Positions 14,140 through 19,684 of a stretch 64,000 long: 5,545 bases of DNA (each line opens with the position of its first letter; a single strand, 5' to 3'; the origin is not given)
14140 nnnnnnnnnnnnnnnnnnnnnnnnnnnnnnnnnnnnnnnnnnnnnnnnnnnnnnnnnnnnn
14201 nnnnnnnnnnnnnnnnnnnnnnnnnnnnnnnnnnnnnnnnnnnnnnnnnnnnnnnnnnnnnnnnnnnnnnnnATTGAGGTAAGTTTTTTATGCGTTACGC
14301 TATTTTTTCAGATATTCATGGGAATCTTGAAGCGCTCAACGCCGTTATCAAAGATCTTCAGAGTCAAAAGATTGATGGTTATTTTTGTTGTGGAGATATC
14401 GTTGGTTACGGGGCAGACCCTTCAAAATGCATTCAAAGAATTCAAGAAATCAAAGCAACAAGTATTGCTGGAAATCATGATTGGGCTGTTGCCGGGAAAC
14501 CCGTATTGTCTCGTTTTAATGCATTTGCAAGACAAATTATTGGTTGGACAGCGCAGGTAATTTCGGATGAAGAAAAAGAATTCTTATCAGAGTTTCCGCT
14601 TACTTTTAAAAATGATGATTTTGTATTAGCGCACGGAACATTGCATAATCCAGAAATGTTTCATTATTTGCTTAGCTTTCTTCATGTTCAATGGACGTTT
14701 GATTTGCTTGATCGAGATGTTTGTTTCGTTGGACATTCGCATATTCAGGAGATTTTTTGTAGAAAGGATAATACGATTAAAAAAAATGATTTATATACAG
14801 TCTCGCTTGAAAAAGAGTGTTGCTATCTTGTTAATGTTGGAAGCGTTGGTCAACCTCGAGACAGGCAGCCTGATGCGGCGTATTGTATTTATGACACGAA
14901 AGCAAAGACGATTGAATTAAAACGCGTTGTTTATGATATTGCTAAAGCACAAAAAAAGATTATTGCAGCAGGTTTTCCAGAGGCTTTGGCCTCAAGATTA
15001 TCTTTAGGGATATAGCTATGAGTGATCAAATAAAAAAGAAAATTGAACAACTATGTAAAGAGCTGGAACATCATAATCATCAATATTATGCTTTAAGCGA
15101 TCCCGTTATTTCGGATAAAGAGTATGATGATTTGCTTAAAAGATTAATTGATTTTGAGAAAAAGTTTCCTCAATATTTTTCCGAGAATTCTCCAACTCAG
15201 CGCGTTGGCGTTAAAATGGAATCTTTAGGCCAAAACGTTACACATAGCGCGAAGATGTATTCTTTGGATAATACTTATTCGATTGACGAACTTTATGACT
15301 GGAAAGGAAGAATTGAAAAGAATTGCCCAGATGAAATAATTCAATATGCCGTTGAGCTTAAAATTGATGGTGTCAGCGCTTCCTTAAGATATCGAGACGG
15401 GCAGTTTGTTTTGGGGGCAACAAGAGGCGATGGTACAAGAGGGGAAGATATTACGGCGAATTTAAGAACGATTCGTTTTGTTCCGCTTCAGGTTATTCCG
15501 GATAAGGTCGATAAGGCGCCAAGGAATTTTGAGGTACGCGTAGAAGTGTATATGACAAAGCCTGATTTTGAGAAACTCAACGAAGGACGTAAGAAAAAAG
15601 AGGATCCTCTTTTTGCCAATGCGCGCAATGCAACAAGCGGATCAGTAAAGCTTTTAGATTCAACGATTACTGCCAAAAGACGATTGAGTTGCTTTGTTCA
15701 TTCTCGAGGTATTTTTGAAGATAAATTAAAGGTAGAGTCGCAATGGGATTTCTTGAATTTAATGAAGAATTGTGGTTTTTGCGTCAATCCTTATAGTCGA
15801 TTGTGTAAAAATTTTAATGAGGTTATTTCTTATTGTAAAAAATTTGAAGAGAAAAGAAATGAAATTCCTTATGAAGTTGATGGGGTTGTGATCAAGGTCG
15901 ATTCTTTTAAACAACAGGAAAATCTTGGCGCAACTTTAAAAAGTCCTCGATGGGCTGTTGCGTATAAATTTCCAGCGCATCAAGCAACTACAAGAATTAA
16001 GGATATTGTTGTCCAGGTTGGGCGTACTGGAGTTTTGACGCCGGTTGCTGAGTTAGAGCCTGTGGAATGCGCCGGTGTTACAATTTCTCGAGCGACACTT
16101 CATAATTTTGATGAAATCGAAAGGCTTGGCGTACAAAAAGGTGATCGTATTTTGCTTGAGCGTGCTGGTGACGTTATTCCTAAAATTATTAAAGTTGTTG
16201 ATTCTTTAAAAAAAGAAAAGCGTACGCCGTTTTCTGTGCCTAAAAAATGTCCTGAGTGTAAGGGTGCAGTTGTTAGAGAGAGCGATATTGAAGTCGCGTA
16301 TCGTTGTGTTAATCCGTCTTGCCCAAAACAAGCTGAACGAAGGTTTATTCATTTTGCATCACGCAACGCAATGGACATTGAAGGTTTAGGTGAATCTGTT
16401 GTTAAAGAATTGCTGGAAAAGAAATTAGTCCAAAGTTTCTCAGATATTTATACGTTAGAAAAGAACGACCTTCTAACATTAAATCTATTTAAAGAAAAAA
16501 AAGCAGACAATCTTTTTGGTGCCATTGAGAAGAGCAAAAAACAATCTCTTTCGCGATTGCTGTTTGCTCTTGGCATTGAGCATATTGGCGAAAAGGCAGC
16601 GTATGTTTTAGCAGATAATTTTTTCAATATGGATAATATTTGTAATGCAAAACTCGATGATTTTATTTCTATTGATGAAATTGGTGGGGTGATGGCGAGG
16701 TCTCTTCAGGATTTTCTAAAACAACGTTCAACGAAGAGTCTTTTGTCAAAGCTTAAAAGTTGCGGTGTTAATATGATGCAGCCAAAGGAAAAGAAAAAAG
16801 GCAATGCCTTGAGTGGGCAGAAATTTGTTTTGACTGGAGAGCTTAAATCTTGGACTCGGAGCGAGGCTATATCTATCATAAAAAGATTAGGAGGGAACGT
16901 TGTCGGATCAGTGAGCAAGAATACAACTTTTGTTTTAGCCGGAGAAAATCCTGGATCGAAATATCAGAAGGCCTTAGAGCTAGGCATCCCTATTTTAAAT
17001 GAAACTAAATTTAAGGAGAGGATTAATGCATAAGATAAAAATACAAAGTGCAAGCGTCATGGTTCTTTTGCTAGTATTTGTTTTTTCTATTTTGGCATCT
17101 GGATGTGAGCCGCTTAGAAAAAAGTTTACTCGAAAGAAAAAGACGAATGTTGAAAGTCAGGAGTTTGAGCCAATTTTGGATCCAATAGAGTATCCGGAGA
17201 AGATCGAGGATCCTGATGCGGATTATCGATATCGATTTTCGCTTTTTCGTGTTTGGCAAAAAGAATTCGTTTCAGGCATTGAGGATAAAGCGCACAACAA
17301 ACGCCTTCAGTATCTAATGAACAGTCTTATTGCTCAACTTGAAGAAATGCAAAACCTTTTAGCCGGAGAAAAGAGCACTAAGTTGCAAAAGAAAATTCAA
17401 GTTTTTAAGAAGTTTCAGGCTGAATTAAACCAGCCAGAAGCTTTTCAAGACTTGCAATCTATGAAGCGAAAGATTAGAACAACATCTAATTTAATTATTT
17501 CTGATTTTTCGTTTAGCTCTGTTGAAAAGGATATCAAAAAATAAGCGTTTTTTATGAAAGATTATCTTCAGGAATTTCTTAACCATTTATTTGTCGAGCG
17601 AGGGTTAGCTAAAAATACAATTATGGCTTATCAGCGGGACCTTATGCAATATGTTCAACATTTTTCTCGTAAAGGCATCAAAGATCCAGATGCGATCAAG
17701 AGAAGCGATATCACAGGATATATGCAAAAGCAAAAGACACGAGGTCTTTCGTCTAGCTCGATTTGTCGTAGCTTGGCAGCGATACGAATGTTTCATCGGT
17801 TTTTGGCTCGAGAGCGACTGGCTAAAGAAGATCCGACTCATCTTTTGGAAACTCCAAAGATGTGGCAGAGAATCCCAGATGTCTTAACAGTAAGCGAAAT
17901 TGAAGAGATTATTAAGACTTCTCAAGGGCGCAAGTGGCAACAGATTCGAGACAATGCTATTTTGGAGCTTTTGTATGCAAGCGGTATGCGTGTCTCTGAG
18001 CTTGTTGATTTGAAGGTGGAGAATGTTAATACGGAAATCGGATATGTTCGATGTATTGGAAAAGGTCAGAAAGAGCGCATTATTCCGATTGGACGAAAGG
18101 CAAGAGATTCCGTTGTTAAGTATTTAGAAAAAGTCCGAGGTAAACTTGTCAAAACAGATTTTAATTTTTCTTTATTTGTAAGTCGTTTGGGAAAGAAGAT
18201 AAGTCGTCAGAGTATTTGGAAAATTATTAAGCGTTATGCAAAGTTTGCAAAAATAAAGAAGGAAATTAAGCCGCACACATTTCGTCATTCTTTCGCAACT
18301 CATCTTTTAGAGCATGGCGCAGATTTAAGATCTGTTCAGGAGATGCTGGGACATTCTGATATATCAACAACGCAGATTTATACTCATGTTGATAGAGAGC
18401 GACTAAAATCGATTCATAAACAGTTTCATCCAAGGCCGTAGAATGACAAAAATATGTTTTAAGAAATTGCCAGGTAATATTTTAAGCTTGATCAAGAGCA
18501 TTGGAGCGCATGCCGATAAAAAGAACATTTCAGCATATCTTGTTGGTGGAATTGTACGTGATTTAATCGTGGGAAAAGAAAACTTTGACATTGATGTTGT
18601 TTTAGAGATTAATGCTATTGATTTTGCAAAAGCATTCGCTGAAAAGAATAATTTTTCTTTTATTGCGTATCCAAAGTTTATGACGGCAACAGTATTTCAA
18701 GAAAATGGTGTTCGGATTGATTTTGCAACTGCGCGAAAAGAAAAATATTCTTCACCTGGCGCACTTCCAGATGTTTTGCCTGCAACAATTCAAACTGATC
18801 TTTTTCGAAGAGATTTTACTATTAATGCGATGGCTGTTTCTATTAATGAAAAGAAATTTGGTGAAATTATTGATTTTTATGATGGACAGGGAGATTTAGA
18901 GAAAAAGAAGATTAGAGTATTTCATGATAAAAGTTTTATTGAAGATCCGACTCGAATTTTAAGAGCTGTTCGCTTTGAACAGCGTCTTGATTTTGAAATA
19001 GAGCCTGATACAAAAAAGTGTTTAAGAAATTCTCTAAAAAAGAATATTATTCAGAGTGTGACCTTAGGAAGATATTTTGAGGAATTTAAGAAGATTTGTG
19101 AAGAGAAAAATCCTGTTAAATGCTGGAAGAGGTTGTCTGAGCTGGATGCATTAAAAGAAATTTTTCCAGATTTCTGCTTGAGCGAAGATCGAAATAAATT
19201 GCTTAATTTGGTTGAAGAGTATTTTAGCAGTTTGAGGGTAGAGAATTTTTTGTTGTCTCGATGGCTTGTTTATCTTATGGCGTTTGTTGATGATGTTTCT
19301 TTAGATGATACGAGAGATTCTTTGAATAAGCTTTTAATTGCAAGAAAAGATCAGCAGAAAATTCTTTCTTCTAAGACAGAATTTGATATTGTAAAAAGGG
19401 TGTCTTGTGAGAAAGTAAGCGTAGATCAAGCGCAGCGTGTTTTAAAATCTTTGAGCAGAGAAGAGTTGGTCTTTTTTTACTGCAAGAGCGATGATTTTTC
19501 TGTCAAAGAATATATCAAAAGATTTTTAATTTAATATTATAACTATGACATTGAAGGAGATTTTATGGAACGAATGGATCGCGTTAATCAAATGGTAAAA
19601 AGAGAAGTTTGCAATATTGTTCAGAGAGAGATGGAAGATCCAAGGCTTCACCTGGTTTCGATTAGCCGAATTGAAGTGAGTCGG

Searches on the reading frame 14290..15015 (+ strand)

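Call 99: search_protein_families(library=pfam, proteins=[window:14290-15015:+], max_evalue=1e-8)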
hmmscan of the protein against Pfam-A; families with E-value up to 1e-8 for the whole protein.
window:14290-15015:+ (241 aa): 2 families
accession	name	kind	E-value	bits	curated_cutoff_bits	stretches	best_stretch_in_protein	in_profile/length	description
PF12850.12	Metallophos_2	-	1.6e-20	74.1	27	1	1-205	1-153/154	Calcineurin-like phosphoesterase superfamily domain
PF00149.33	Metallophos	-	8.3e-15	56.2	21.5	1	1-151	1-189/191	Calcineurin-like phosphoesterase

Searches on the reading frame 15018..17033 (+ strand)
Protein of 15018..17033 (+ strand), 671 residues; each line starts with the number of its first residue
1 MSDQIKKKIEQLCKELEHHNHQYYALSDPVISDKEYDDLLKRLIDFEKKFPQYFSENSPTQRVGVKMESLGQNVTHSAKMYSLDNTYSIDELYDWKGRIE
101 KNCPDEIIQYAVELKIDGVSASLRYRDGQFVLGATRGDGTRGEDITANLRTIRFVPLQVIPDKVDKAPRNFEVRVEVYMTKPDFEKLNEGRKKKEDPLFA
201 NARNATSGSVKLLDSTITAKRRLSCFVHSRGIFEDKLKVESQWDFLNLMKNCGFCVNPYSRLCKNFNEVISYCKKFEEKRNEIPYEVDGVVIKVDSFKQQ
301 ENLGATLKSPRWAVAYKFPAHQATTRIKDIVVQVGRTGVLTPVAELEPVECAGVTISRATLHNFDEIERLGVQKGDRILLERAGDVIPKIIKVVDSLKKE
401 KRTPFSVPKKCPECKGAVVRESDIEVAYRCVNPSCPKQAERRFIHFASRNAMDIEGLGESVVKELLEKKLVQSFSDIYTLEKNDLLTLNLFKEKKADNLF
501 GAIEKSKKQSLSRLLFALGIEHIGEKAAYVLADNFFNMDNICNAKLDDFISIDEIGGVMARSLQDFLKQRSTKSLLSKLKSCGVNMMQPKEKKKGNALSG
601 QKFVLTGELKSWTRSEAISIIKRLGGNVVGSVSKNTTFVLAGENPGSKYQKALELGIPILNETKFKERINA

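Call 99: search_protein_families(library=pfam, proteins=[window:15018-17033:+], max_evalue=1e-8)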
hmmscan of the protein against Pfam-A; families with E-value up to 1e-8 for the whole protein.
window:15018-17033:+ (671 aa): 4 families
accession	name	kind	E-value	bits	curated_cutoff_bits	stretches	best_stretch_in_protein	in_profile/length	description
PF01653.23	DNA_ligase_aden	-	5.2e-88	295.3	27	1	72-320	5-252/253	NAD-dependent DNA ligase adenylation domain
PF03120.22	DNA_ligase_OB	-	8.6e-33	112.5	32.9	1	324-400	1-77/79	NAD-dependent DNA ligase OB-fold domain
PF12826.13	HHH_2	-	5.9e-18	65.2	27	1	513-575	1-63/64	Helix-hairpin-helix motif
PF00533.33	BRCT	-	2.5e-15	56.9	21.3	1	595-667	3-76/78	BRCA1 C Terminus (BRCT) domain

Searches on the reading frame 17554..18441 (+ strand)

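Call 99: search_protein_families(library=pfam, proteins=[window:17554-18441:+], max_evalue=1e-8)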
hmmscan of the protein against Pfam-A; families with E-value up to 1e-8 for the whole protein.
window:17554-18441:+ (295 aa): 2 families
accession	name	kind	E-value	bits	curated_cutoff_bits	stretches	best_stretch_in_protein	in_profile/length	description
PF00589.27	Phage_integrase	-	4.6e-52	176.7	27.1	1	110-282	2-171/172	Phage integrase family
PF02899.23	Phage_int_SAM_1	-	2.8e-22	79.2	22.3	1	5-87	1-82/83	Phage integrase, N-terminal SAM-like domain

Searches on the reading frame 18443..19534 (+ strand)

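Call 99: search_protein_families(library=pfam, proteins=[window:18443-19534:+], max_evalue=1e-8)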
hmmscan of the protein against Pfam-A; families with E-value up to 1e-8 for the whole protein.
window:18443-19534:+ (363 aa): 2 families
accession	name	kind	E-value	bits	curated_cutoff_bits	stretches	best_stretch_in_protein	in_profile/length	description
PF01743.26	PolyA_pol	-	5.6e-28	98.2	23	1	31-158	1-126/126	Poly A polymerase head domain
PF12627.12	PolyA_pol_RNAbd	-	9.4e-09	35.4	22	0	183-244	1-60/64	Probable RNA and SrmB- binding site of polymerase A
